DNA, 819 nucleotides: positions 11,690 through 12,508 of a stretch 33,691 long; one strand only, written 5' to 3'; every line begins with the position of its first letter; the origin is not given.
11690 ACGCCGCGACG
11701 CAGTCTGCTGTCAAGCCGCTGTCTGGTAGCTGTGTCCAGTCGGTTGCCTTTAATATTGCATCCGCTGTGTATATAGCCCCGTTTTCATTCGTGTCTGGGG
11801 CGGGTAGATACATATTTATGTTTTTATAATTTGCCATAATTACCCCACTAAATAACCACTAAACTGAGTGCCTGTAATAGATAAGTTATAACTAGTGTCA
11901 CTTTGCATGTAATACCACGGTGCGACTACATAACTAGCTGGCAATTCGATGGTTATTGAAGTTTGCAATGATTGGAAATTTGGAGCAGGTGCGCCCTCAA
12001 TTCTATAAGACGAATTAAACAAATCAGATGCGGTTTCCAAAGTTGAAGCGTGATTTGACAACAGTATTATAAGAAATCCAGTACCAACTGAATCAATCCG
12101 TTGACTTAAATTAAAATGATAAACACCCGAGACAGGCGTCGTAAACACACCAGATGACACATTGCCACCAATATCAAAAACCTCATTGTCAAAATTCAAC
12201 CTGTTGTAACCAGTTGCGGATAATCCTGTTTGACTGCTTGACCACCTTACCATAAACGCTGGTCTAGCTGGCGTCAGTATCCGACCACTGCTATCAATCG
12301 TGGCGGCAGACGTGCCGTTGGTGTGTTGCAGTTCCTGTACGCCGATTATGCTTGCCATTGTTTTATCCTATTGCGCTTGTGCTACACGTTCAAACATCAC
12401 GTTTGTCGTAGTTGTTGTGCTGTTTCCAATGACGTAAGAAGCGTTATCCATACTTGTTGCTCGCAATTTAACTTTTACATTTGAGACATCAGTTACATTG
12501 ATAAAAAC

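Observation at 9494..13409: Receptor-binding locus with three C1q/TNF-like paralogs, two paralogous fibre anchors and a chaperone-like gene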

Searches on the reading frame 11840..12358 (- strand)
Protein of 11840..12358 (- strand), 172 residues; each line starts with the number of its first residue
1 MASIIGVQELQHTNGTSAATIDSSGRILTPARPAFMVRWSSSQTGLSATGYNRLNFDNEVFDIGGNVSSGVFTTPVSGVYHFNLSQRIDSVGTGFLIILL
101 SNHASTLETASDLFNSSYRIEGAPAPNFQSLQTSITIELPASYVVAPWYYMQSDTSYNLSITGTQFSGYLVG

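Call 4: search_protein_families(library=pfam, proteins=[window:11840-12358:-], max_evalue=1)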
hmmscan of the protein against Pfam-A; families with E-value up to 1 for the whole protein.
window:11840-12358:- (172 aa): 2 families
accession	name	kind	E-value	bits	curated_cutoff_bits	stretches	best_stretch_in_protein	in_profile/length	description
PF00386.27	C1q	-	4.3e-05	24.2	23.7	1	34-171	1-127/127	C1q domain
PF24837.1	AMIN-like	-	0.042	14.4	27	1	55-145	13-104/129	AMIN-like domain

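Call 5: search_protein_families(library=phrogs, proteins=[window:11840-12358:-], max_evalue=0.1)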
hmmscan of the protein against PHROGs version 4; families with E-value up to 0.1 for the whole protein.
window:11840-12358:- (172 aa): 1 family
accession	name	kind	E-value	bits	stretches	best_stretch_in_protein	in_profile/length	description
phrog_15750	-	unknown function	8.1e-08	33.6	1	28-172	26-168/168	-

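Call 14: search_solved_structures(query=window:11840-12358:-, max_evalue=1, show_alignments=2)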
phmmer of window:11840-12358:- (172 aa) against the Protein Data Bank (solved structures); distinct sequences matched with E-value up to 1: 3.
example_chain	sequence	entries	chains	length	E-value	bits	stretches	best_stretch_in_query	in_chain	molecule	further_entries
9lkk_A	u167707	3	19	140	0.4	13.8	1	49-85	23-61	C1q-related factor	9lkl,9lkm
4qq2_A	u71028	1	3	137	0.4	13.8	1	49-85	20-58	C1q-related factor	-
4d7y_A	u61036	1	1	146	0.46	13.6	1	49-85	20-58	C1Q-RELATED FACTOR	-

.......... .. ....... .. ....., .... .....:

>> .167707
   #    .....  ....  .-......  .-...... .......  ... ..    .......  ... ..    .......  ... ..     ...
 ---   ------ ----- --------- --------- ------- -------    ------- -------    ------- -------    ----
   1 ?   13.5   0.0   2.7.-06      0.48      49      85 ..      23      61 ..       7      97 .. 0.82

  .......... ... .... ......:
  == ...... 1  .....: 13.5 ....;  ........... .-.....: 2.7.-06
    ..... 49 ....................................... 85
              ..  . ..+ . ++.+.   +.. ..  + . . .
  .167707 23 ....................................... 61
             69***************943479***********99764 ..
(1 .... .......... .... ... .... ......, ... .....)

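Call 30: search_solved_structures(query=A3, max_evalue=1, show_alignments=1)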
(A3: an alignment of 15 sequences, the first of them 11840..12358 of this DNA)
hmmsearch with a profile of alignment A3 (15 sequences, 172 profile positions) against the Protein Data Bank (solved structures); distinct sequences matched with E-value up to 1: 7.
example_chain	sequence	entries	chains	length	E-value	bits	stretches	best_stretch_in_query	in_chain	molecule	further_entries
9lkk_A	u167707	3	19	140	0.12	15.4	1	49-84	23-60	C1q-related factor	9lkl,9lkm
4qq2_A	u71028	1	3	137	0.13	15.4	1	49-84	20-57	C1q-related factor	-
4d7y_A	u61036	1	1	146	0.16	15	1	49-84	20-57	C1Q-RELATED FACTOR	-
5kc6_A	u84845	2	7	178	0.3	14.1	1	31-84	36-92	Cerebellin-1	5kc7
5kc5_A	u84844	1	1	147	0.34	13.9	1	50-84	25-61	Cerebellin-1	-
5kwr_A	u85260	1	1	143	0.36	13.9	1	51-84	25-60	Cerebellin-1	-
5h48_A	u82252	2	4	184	0.45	13.6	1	49-84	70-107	Cerebellin-1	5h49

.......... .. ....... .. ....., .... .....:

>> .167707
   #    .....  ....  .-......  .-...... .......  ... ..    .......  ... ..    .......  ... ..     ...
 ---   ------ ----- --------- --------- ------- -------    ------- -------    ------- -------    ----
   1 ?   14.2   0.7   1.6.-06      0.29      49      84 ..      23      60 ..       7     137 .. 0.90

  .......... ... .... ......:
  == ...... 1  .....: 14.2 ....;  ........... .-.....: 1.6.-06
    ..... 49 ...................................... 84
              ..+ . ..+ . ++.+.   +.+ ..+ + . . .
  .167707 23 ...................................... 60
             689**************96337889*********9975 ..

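Call 89: search_protein_families(library=pfam, alignment_id=A3, max_evalue=0.01)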
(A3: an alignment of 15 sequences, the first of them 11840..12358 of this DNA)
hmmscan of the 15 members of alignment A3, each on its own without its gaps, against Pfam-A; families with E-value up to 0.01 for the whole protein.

A. member 1, window:11840-12358:- (172 aa): 1 family
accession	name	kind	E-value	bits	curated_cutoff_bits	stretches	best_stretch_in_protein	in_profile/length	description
PF00386.27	C1q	-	4.3e-05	24.2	23.7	1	34-171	1-127/127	C1q domain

B. families by the number of members that match (of 15 scanned): 1 family
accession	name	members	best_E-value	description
PF00386.27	C1q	10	4.3e-05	C1q domain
